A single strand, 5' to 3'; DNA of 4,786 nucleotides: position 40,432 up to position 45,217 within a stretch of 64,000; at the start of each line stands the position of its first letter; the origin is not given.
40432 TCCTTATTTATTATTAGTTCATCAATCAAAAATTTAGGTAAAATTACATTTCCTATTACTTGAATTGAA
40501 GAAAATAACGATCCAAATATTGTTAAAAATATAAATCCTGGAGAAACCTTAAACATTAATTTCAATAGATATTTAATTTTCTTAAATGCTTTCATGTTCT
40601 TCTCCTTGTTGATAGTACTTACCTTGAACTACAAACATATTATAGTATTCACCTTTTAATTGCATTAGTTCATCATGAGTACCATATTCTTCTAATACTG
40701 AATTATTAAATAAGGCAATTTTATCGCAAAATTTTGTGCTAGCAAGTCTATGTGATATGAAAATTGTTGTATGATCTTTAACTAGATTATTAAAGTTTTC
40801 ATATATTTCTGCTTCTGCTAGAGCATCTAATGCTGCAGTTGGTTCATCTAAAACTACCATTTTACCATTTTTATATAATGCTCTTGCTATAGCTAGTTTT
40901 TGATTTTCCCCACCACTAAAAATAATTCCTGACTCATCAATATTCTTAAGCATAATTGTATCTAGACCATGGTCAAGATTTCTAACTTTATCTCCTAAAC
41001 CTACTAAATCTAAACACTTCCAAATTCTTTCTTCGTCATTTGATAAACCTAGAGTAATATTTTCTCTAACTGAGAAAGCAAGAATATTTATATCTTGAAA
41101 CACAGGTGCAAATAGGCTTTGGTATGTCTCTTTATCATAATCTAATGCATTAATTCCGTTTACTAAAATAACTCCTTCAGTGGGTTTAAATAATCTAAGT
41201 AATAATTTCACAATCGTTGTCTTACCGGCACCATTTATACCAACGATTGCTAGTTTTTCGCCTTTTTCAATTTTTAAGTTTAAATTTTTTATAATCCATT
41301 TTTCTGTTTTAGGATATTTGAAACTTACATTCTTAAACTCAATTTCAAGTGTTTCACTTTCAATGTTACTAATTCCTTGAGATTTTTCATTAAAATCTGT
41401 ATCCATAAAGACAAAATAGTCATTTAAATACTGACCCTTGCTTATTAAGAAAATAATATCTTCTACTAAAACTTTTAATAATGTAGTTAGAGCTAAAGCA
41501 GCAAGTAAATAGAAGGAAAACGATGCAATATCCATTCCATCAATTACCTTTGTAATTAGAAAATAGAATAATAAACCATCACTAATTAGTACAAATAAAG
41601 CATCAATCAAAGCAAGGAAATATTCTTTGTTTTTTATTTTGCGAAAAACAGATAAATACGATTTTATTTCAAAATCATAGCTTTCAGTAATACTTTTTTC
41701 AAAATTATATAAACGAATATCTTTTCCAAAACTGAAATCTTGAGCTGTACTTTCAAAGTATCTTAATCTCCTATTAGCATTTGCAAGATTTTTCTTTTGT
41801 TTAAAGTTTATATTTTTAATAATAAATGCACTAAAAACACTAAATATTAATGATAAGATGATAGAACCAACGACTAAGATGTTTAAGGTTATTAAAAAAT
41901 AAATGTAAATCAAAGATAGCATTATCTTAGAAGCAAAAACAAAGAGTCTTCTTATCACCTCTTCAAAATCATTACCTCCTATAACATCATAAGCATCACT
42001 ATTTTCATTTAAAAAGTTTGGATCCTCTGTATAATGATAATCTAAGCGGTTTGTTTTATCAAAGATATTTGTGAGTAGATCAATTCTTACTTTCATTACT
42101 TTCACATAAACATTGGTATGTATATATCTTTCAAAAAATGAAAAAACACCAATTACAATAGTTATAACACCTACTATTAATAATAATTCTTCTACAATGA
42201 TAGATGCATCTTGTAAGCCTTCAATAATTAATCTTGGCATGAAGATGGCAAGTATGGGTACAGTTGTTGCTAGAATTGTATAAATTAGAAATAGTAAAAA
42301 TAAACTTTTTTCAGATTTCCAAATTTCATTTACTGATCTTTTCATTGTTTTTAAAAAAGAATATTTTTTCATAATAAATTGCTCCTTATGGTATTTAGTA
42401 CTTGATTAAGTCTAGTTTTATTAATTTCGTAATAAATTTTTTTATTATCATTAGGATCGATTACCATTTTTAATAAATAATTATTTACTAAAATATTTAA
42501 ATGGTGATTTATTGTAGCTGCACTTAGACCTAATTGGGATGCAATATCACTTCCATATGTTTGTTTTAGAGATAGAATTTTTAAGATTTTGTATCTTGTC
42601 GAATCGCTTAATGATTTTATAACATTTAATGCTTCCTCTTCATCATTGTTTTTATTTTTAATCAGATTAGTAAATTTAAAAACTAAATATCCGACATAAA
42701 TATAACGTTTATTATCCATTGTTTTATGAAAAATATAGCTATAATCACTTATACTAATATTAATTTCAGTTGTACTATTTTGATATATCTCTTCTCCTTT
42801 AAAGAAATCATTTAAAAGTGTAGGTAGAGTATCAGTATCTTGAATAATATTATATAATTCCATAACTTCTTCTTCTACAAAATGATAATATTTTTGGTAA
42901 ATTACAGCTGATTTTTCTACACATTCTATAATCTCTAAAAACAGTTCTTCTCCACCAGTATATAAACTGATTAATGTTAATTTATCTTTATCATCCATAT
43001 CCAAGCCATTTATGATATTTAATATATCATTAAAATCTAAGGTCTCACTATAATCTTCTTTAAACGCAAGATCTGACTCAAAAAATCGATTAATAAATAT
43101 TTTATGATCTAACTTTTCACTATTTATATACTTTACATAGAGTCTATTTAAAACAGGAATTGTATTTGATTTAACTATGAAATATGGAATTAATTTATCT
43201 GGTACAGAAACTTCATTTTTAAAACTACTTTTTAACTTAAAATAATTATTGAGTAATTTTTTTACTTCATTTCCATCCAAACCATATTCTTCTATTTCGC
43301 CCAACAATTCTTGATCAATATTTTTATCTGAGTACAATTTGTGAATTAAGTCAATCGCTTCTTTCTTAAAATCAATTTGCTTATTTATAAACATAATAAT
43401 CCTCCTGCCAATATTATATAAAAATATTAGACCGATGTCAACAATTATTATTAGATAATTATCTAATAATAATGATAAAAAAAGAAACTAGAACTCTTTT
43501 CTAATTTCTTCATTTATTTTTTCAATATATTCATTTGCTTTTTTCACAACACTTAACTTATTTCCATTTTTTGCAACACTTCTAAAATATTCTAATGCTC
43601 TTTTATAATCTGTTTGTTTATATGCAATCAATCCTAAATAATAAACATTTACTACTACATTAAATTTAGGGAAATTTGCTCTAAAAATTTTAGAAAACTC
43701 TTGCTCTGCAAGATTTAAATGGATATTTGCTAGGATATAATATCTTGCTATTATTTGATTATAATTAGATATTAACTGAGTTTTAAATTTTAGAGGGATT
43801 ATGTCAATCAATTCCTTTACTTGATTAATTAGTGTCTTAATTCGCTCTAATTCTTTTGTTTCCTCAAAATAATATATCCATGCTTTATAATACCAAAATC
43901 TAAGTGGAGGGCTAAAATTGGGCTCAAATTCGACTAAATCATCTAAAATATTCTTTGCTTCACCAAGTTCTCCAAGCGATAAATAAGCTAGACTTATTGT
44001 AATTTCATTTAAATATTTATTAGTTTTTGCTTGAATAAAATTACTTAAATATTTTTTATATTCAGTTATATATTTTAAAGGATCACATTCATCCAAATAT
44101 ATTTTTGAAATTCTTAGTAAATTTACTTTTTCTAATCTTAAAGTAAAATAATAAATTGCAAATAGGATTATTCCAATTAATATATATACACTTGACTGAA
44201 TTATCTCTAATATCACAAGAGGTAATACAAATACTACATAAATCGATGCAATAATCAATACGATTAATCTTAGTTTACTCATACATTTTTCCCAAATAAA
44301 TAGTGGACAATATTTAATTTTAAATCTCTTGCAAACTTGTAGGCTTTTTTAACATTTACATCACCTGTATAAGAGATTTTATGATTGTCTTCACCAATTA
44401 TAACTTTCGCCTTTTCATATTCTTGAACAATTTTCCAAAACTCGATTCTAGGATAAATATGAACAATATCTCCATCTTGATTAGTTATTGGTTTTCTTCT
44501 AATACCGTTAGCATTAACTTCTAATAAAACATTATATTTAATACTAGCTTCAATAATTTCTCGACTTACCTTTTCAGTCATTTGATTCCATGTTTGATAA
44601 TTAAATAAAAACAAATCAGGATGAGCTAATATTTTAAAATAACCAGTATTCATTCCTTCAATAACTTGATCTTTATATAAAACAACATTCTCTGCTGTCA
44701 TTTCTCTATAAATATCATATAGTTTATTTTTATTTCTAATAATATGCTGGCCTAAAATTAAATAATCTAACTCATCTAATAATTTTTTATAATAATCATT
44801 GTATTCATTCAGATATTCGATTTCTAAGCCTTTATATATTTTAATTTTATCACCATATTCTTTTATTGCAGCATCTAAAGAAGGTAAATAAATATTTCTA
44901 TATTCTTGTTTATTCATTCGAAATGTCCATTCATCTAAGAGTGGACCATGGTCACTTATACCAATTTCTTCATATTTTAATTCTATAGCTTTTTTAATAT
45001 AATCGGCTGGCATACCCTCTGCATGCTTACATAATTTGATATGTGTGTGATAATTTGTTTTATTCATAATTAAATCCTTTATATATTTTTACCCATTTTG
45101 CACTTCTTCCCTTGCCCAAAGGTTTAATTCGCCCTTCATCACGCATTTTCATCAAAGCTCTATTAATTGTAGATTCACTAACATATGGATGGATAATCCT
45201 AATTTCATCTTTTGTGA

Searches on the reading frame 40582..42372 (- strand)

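Call 60: search_protein_families(library=pfam, proteins=[window:40582-42372:-], max_evalue=0.001)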
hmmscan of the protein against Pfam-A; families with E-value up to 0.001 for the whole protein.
window:40582-42372:- (596 aa): 3 families
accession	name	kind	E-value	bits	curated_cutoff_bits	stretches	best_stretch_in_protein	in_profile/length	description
PF00005.33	ABC_tran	-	3.5e-28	99.3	25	1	362-513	2-137/137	ABC transporter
PF13304.12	AAA_21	-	2.3e-05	25.1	27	0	375-395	3-23/304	AAA domain, putative AbiEii toxin, Type IV TA system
PF02463.25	SMC_N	-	0.0005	20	40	0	484-552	136-208/220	RecF/RecN/SMC N terminal domain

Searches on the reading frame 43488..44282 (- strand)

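Call 35: search_protein_families(library=pfam, proteins=[window:43488-44282:-], max_evalue=0.001)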
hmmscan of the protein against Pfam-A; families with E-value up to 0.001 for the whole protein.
window:43488-44282:- (264 aa): 3 families
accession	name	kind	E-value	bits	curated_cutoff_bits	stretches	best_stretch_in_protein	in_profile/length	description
PF14853.12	Fis1_TPR_C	-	2.9e-06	27.8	25.3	0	213-235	4-26/53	Fis1 C-terminal tetratricopeptide repeat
PF07719.23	TPR_2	-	0.00012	22.4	27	0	214-235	5-26/34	Tetratricopeptide repeat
PF13174.12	TPR_6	-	0.00062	20.7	26.3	0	214-239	4-29/33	Tetratricopeptide repeat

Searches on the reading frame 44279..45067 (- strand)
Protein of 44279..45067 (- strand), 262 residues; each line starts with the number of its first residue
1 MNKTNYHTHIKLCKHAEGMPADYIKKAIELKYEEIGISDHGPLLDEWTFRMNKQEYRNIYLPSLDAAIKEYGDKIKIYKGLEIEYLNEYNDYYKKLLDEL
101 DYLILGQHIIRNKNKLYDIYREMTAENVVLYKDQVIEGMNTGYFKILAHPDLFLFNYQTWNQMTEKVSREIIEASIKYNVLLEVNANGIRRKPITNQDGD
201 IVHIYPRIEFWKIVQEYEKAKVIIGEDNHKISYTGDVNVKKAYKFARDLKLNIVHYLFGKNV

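Call 35: search_protein_families(library=pfam, proteins=[window:44279-45067:-], max_evalue=0.001)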
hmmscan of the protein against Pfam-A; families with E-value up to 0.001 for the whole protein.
window:44279-45067:- (262 aa): 1 family
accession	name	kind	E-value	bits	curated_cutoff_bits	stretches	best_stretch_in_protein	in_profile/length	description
PF02811.25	PHP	-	5.5e-18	66.3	26.4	1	6-186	2-163/164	PHP domain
